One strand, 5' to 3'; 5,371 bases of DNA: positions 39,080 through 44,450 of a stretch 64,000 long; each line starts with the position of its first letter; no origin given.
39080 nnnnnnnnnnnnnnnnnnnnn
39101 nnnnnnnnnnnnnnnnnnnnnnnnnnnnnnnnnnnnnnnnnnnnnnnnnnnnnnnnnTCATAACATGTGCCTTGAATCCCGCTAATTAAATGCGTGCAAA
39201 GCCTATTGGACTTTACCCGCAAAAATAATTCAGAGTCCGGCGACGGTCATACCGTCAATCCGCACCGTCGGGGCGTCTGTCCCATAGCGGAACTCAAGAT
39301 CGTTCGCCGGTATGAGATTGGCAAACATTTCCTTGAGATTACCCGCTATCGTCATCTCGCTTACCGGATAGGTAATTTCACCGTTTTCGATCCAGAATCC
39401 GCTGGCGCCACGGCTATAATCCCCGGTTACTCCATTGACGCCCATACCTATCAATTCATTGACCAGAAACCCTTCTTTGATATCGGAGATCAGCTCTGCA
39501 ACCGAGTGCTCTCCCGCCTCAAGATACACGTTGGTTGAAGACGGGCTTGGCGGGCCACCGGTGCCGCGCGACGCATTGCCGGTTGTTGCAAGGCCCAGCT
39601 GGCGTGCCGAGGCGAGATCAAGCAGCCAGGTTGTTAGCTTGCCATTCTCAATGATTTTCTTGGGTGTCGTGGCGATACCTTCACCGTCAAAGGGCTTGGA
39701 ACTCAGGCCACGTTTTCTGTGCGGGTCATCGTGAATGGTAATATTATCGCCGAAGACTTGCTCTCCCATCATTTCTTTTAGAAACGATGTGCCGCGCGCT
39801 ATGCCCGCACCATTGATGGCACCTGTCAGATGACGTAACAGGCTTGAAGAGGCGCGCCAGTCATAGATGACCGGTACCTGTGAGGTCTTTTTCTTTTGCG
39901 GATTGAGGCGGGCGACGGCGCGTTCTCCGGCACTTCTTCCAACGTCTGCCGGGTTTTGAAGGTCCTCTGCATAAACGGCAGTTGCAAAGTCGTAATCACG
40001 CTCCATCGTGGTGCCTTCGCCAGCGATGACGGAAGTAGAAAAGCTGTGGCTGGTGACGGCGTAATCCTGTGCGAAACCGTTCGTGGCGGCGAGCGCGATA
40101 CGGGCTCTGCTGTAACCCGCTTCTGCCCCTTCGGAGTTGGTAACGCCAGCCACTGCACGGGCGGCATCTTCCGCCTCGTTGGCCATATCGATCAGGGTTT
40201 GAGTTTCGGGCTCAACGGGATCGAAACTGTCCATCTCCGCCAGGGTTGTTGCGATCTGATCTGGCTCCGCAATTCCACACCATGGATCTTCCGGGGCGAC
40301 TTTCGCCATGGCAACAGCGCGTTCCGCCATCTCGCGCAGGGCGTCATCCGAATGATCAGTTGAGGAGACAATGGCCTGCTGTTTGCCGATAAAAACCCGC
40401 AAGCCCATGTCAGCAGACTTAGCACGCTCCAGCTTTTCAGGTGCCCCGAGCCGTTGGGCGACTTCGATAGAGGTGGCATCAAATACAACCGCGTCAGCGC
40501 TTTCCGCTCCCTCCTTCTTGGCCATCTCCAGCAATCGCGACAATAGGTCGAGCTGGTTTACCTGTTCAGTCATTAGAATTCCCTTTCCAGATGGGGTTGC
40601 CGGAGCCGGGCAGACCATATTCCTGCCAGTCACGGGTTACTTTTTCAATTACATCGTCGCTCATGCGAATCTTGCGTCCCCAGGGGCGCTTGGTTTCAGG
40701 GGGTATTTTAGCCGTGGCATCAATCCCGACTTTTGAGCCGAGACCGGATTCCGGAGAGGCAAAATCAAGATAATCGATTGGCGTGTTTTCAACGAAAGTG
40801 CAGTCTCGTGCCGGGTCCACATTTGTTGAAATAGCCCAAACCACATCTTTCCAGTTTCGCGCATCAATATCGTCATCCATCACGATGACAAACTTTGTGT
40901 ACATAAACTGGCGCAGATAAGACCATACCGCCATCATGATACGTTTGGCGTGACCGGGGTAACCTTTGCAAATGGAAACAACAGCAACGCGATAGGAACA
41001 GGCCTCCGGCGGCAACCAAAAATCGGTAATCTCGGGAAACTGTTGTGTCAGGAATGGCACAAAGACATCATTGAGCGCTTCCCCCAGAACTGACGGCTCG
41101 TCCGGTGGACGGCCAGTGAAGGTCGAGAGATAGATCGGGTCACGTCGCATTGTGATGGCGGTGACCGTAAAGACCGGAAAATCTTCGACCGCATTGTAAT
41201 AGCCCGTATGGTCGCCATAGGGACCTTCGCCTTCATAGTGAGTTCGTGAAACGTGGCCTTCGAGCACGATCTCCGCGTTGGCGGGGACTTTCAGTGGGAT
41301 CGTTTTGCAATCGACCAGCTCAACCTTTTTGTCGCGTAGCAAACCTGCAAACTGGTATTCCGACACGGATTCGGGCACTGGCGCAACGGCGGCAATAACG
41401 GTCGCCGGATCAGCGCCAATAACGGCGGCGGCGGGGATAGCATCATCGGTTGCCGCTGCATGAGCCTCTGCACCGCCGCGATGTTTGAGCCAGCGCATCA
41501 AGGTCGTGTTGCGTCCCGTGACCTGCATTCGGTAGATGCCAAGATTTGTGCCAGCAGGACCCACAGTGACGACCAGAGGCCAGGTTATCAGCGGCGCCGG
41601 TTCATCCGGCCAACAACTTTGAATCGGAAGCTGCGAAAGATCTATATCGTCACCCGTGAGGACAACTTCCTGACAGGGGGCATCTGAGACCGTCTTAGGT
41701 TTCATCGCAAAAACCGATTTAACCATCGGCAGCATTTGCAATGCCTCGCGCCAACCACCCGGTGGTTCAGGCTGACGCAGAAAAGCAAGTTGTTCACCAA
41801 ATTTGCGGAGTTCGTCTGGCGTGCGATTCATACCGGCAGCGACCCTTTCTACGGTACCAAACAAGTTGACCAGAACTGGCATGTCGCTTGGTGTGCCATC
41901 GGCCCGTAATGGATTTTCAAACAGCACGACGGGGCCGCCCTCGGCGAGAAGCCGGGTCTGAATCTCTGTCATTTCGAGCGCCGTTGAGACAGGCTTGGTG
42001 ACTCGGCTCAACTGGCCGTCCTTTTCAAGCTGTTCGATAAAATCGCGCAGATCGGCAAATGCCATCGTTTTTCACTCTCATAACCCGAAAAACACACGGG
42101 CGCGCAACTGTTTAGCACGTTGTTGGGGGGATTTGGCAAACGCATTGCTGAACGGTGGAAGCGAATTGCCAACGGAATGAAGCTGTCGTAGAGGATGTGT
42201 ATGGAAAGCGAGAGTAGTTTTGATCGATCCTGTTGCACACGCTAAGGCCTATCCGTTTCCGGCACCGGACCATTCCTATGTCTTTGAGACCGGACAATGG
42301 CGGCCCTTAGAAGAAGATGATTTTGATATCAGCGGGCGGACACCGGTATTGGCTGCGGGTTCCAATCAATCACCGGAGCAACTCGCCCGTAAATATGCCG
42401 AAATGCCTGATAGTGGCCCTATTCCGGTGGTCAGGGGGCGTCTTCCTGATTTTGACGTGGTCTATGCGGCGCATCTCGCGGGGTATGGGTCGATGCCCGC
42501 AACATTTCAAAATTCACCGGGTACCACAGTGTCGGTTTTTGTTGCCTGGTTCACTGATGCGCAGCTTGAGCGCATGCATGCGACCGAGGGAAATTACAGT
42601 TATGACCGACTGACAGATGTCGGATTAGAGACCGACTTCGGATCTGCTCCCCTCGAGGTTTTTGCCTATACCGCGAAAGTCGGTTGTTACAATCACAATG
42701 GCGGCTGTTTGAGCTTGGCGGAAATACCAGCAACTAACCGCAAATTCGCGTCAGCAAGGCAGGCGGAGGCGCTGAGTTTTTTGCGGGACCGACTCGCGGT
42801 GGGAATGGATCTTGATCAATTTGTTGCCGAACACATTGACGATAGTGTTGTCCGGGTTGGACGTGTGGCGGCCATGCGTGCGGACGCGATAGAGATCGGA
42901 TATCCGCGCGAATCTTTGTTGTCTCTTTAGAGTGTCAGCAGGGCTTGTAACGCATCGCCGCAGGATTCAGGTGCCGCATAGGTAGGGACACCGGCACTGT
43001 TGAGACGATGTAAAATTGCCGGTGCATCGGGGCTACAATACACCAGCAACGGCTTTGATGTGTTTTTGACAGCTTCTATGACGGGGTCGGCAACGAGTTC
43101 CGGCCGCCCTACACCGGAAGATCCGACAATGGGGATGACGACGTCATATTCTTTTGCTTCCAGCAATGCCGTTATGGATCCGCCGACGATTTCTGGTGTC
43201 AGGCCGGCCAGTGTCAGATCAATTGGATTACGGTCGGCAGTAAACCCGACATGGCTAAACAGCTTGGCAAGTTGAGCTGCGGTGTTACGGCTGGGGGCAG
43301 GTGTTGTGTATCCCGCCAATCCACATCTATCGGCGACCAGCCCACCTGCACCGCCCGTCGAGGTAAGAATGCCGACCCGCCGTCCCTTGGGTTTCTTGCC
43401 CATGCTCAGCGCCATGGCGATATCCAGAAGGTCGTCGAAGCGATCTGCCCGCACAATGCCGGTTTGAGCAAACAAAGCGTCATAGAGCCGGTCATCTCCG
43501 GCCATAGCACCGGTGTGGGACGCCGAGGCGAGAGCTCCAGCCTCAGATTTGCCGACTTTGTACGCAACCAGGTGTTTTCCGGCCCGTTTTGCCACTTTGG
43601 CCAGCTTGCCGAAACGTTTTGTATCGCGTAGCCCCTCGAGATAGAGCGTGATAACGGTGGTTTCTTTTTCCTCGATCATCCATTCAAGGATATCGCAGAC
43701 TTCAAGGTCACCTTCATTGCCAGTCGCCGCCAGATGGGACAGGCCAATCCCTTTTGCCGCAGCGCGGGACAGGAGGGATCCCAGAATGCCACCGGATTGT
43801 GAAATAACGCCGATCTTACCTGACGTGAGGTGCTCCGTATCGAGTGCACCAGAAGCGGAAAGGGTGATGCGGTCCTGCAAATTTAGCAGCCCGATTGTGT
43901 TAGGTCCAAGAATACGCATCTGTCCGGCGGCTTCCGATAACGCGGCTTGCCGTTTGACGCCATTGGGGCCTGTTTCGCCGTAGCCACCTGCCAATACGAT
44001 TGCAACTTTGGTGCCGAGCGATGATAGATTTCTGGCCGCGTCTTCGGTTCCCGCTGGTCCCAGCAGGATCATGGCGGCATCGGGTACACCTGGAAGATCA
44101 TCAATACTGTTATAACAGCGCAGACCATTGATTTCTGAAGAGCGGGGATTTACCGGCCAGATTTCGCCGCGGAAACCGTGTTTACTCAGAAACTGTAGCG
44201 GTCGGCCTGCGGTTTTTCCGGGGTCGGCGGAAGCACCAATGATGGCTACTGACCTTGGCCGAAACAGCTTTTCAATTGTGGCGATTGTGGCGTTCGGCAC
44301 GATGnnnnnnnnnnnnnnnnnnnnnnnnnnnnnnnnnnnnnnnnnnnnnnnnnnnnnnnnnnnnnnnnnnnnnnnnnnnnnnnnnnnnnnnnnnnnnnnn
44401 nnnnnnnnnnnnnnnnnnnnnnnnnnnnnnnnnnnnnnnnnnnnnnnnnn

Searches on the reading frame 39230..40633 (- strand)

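Call 39: search_protein_families(library=pfam, proteins=[window:39230-40633:-], max_evalue=0.00001)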
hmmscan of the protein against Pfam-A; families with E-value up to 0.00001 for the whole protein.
window:39230-40633:- (467 aa): 3 families
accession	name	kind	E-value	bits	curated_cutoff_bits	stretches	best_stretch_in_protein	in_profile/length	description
PF19289.4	PmbA_TldD_3rd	-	4.6e-79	265.1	22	1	251-466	2-220/220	PmbA/TldA metallopeptidase C-terminal domain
PF19290.4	PmbA_TldD_2nd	-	1.5e-13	51.6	20.9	1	138-243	2-109/109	PmbA/TldA metallopeptidase central domain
PF01523.21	PmbA_TldD_1st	-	1.2e-10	41.9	20.9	1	46-110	1-65/65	PmbA/TldA metallopeptidase domain 1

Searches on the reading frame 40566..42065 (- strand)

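Call 39: search_protein_families(library=pfam, proteins=[window:40566-42065:-], max_evalue=0.00001)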
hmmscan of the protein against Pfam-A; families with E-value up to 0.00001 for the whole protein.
window:40566-42065:- (499 aa): 3 families
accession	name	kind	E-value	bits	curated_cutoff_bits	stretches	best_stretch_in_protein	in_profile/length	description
PF01977.22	UbiD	-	6.5e-76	254.5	23.3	1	125-320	2-206/206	3-octaprenyl-4-hydroxybenzoate carboxy-lyase Rift-related domain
PF20696.2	UbiD_C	-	2.1e-46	157.5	24.2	1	326-450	2-127/127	3-octaprenyl-4-hydroxybenzoate carboxy-lyase C-terminal domain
PF20695.2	UbiD_N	-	1.7e-23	82.9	24.3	1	10-91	1-76/78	3-octaprenyl-4-hydroxybenzoate carboxy-lyase N-terminal domain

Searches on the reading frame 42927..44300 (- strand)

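Call 39: search_protein_families(library=pfam, proteins=[window:42927-44300:-], max_evalue=0.00001)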
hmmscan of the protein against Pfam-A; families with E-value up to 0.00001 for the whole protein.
window:42927-44300:- (457 aa): 3 families
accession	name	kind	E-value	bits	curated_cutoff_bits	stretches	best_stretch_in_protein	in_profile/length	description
PF13607.11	Succ_CoA_lig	-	7.1e-46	155.8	27.4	1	161-298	2-138/138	Succinyl-CoA ligase like flavodoxin domain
PF13380.12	CoA_binding_2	-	5.5e-20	72.4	22.8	1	16-138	1-113/116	CoA binding domain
PF02629.25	CoA_binding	-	6.2e-07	30.5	22.3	1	15-104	3-95/97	CoA binding domain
